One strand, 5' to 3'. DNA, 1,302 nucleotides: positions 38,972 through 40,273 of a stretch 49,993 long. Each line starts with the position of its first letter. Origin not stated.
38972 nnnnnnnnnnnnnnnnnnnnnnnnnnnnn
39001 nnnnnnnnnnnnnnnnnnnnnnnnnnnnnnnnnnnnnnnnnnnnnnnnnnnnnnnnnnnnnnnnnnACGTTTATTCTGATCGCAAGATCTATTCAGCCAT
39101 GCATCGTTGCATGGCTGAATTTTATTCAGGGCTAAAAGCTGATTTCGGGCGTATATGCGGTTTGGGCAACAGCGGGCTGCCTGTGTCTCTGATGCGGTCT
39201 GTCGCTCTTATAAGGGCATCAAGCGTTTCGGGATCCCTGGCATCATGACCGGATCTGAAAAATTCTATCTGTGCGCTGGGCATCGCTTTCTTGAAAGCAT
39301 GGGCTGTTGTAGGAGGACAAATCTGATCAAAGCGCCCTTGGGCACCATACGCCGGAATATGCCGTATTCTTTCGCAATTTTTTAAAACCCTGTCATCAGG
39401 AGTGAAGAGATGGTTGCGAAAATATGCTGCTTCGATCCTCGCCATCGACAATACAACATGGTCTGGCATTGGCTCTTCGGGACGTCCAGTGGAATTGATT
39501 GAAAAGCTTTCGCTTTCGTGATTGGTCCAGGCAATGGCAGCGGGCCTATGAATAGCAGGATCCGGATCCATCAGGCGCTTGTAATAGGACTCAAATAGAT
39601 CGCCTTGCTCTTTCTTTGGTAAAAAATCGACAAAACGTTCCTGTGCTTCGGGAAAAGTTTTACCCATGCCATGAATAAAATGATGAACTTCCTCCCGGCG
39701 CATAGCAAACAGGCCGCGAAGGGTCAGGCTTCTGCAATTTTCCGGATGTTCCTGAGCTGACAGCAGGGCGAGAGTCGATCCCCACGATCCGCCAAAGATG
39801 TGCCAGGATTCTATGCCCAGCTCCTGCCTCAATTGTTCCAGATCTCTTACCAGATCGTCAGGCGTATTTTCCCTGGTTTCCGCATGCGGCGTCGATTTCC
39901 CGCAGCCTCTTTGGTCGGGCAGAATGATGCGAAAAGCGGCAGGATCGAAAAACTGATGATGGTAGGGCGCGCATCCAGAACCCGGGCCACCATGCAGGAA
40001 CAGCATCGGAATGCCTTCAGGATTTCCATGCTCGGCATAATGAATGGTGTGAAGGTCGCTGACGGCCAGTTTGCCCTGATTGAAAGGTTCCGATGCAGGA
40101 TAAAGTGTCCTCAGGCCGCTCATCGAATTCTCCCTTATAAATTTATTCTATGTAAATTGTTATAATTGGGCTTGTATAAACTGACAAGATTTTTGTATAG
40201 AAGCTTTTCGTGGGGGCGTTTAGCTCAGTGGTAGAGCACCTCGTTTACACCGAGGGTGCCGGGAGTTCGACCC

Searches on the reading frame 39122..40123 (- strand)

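Call 80: search_protein_families(library=pfam, proteins=[window:39122-40123:-], max_evalue=0.001)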
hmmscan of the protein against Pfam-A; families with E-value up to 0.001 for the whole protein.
window:39122-40123:- (333 aa): 3 families
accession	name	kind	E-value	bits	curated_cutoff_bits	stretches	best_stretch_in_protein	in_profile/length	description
PF00561.26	Abhydrolase_1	-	1.9e-28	100.2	25.8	1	39-295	2-240/245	alpha/beta hydrolase fold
PF12146.15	Hydrolase_4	-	1.1e-08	35.1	27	1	62-138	30-109/239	Serine aminopeptidase, S33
PF12697.13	Abhydrolase_6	-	8.1e-08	33.6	26.3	1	41-293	2-204/217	Alpha/beta hydrolase family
